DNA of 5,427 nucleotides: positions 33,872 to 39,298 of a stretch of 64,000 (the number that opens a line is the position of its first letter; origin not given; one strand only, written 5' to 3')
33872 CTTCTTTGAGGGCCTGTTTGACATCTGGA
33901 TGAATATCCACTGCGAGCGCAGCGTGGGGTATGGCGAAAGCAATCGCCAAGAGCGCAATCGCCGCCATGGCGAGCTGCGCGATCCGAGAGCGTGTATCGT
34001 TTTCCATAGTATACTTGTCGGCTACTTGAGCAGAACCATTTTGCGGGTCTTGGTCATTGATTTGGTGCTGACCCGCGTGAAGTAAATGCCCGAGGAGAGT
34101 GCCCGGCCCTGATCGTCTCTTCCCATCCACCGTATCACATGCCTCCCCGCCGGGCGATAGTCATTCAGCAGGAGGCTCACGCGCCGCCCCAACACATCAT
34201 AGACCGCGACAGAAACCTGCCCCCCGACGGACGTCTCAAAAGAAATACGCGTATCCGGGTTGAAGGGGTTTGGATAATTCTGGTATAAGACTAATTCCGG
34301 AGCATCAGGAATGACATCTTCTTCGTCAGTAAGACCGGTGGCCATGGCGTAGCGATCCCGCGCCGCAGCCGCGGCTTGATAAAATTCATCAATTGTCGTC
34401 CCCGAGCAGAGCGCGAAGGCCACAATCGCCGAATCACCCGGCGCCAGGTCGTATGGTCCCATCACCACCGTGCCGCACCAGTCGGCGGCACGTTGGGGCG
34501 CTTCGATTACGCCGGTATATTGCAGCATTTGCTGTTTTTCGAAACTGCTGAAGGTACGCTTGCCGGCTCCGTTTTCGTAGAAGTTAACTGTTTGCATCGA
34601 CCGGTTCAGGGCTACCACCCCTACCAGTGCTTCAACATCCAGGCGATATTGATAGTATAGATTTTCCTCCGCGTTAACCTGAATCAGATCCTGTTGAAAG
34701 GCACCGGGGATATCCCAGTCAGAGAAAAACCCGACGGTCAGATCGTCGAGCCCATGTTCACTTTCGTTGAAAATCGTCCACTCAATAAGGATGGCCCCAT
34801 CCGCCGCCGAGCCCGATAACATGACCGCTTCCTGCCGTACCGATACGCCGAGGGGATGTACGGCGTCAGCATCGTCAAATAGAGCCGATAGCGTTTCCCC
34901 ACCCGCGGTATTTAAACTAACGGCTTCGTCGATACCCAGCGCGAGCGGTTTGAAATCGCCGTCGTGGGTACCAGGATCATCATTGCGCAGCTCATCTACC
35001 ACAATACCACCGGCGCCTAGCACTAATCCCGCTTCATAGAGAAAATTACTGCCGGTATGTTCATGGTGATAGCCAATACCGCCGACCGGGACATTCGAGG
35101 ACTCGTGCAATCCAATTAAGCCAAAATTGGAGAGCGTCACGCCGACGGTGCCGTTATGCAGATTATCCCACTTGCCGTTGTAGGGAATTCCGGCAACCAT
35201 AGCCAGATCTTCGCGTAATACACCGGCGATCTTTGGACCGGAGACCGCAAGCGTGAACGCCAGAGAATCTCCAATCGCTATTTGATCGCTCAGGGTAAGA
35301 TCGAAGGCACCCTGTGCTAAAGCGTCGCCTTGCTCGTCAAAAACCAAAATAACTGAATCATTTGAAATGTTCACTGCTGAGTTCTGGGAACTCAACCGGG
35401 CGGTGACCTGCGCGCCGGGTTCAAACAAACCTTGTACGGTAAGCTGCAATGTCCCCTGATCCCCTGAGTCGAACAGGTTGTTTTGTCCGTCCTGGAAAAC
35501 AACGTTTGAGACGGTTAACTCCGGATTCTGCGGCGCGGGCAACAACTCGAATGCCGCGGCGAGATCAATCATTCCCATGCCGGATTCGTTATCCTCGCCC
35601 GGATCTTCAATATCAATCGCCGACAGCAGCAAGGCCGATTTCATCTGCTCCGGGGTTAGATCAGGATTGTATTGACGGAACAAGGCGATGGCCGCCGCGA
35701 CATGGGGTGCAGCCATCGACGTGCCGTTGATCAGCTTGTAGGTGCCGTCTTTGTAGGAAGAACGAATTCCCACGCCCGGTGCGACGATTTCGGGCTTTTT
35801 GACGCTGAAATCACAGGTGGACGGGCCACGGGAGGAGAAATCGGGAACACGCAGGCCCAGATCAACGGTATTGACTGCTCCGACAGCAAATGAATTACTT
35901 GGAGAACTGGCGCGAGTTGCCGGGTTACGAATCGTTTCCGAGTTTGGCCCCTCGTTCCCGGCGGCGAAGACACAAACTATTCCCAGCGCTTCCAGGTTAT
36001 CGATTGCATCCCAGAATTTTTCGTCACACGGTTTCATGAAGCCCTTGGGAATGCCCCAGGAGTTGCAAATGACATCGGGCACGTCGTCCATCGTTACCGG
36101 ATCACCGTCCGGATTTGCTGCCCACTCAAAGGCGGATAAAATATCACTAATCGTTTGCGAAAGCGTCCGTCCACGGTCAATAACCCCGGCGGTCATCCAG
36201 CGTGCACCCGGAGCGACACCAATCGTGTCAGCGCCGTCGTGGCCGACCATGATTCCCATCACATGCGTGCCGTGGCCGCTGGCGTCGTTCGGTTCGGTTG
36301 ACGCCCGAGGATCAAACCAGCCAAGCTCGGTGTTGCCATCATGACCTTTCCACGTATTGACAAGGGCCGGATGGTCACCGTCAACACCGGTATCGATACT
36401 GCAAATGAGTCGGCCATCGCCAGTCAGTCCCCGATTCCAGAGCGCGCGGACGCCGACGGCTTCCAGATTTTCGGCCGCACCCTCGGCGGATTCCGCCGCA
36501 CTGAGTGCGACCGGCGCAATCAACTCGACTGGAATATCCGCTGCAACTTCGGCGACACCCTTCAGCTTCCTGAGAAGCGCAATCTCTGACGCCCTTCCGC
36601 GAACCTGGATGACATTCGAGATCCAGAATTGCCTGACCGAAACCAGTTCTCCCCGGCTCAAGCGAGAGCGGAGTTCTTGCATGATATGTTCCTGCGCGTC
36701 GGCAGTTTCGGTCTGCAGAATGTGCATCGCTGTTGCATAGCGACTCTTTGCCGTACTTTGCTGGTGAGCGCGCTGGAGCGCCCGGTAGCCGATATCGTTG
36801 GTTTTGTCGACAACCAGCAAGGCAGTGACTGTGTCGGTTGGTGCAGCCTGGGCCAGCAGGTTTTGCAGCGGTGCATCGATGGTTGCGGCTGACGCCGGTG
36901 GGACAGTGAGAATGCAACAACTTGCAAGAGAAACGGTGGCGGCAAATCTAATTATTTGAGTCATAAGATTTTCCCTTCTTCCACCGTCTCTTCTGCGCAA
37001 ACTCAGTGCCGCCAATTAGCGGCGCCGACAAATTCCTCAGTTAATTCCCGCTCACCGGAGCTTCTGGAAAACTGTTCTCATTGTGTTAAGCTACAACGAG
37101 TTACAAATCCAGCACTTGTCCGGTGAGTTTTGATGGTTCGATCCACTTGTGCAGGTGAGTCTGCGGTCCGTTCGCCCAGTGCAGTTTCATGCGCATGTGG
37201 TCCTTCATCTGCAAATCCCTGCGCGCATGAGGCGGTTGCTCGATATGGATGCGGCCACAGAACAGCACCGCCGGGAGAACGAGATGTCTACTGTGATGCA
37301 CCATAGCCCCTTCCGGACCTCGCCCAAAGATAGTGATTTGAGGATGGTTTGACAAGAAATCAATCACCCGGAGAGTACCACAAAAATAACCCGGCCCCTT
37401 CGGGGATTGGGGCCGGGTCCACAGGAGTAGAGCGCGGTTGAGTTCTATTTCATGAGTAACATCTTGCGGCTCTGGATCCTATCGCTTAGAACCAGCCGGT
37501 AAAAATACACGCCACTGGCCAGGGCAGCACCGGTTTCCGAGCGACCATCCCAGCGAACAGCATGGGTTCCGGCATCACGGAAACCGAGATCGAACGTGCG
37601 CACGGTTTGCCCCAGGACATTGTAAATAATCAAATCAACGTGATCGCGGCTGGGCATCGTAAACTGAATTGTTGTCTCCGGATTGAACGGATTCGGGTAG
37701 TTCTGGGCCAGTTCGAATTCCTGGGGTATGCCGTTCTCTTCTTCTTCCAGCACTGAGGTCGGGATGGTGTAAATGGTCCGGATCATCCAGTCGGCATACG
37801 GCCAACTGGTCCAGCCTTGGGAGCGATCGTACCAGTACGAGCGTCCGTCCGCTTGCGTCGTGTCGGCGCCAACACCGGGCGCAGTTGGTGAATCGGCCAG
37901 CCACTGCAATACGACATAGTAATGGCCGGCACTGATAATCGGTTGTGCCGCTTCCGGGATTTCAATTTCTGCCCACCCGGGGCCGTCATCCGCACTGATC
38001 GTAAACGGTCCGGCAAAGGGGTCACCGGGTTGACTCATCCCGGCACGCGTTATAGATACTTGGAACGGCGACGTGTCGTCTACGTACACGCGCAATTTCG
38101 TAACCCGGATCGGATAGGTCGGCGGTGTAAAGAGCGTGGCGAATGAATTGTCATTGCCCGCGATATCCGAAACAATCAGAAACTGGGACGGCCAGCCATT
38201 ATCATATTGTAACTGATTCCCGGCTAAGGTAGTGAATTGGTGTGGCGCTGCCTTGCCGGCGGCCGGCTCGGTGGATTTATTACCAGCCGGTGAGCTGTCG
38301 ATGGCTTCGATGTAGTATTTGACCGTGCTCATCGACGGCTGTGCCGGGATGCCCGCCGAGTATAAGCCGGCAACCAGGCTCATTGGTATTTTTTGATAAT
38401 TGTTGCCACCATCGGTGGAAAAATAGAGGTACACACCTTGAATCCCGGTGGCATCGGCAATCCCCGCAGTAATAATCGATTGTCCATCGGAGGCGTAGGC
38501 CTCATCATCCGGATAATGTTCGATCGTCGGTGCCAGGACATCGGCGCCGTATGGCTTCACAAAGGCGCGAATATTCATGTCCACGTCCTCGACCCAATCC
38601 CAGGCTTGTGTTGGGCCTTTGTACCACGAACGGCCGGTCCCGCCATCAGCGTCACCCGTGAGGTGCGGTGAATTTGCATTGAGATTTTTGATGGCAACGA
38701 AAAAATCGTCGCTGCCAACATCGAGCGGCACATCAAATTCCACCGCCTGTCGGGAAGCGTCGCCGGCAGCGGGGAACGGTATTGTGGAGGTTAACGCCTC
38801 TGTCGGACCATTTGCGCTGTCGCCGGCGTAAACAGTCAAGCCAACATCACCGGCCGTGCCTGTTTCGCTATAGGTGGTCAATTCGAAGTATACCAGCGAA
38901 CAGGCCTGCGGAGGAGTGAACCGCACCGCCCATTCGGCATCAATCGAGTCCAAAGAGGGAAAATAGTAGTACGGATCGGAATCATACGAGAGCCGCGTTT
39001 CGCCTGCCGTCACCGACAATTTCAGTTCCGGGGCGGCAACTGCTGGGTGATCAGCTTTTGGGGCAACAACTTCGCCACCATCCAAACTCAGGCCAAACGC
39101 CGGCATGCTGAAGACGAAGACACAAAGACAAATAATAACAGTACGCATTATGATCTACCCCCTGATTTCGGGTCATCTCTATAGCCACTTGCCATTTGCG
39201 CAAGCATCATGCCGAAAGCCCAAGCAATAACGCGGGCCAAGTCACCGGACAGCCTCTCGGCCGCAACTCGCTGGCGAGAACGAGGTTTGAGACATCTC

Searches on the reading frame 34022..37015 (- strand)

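Call 10: search_protein_families(library=pfam, proteins=[window:34022-37015:-], max_evalue=0.001)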
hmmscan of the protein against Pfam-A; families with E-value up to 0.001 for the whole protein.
window:34022-37015:- (997 aa): 3 families
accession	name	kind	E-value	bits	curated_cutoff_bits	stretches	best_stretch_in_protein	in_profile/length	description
PF00082.27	Peptidase_S8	-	4.2e-50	171.1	21.8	1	199-481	1-288/288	Subtilase family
PF18962.6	Por_Secre_tail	-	1.7e-06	28.7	27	1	914-994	2-74/75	Secretion system C-terminal sorting domain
PF13860.13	FlgD_ig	-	5.2e-06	26.8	27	1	921-985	9-76/79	FlgD Ig-like domain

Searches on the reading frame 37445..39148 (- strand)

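Call 10: search_protein_families(library=pfam, proteins=[window:37445-39148:-], max_evalue=0.001)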
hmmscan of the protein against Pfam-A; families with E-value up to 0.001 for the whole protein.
window:37445-39148:- (567 aa): 3 families
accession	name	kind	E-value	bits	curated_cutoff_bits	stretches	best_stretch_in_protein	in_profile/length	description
PF13860.13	FlgD_ig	-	1.5e-11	44.5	27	1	493-550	13-71/79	FlgD Ig-like domain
PF18962.6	Por_Secre_tail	-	2.5e-05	24.9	27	1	484-556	2-66/75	Secretion system C-terminal sorting domain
PF13585.12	CHU_C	-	0.00028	21.4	27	0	501-559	26-78/86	CHU_C Type IX secretion signal domain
